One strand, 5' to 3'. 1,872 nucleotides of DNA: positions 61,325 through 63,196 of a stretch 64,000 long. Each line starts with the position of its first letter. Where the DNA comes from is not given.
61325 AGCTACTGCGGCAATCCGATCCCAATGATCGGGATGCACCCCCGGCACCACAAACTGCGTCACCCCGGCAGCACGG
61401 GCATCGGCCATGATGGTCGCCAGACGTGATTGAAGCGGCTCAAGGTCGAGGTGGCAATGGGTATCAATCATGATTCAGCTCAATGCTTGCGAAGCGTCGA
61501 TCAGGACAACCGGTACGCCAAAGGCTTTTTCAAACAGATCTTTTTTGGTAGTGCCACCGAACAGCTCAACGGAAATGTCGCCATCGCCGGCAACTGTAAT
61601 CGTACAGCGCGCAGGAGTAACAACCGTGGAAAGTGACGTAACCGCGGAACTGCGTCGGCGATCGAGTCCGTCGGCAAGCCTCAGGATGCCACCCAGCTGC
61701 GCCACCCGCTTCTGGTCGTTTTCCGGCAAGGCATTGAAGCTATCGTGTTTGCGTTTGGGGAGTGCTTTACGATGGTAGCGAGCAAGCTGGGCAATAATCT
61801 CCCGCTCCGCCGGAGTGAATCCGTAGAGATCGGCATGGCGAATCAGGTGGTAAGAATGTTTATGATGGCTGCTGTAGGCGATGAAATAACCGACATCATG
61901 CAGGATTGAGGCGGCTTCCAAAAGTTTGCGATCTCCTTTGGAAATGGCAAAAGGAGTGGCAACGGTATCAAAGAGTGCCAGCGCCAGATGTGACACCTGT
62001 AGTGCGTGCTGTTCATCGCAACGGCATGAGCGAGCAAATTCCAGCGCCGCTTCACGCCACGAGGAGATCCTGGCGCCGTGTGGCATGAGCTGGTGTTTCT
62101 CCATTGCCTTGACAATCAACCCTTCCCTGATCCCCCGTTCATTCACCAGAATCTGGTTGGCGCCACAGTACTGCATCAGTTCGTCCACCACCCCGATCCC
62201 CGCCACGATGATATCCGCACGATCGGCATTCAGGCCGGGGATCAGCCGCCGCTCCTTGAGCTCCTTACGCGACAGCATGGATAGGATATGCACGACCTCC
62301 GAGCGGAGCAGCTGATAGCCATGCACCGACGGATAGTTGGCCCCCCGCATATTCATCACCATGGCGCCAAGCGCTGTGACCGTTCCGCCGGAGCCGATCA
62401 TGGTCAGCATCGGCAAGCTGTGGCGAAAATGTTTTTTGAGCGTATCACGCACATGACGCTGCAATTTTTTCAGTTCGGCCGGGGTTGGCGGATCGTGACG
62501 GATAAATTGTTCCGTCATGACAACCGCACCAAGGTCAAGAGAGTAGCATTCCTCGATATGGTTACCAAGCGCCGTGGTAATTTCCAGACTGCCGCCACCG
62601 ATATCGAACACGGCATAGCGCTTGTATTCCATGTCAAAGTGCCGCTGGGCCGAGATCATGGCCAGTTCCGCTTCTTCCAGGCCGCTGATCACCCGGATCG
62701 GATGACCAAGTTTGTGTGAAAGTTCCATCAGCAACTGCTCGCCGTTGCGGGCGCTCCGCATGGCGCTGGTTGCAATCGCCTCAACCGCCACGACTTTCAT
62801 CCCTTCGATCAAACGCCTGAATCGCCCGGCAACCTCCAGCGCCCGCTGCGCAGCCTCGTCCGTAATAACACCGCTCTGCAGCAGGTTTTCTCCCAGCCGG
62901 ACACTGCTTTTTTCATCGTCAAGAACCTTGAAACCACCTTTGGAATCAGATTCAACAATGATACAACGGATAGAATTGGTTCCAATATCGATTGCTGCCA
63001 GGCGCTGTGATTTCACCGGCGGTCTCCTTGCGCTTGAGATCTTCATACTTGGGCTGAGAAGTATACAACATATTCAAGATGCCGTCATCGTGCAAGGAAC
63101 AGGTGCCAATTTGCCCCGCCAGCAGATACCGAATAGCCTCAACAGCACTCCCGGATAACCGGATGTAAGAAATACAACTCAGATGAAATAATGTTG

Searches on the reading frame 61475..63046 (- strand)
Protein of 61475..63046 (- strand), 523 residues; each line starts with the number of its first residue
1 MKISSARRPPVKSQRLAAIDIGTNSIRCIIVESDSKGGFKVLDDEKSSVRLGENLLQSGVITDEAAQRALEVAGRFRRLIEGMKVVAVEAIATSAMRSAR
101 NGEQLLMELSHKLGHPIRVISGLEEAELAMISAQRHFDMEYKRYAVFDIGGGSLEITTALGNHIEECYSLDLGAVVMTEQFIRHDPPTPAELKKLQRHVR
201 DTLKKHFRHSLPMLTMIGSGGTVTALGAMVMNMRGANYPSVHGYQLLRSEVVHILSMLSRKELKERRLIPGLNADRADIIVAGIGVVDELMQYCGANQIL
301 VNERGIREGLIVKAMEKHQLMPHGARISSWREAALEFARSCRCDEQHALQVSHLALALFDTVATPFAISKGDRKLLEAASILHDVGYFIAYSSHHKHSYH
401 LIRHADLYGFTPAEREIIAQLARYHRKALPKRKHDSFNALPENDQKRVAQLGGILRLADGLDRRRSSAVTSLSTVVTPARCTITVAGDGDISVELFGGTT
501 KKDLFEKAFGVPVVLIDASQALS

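Call 26: search_protein_families(library=pfam, proteins=[window:61475-63046:-], max_evalue=0.00001)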
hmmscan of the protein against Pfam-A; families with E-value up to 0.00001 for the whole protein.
window:61475-63046:- (523 aa): 3 families
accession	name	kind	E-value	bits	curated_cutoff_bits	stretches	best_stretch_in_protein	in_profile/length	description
PF02541.22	Ppx-GppA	-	2.7e-52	178.4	27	1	30-318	2-285/285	Ppx/GppA phosphatase family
PF21447.3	Ppx-GppA_III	-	8.6e-32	110.8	27.3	1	335-472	7-143/177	Ppx/GppA phosphatase, domain III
PF01966.28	HD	-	6.4e-08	33.3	22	1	346-463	3-115/116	HD domain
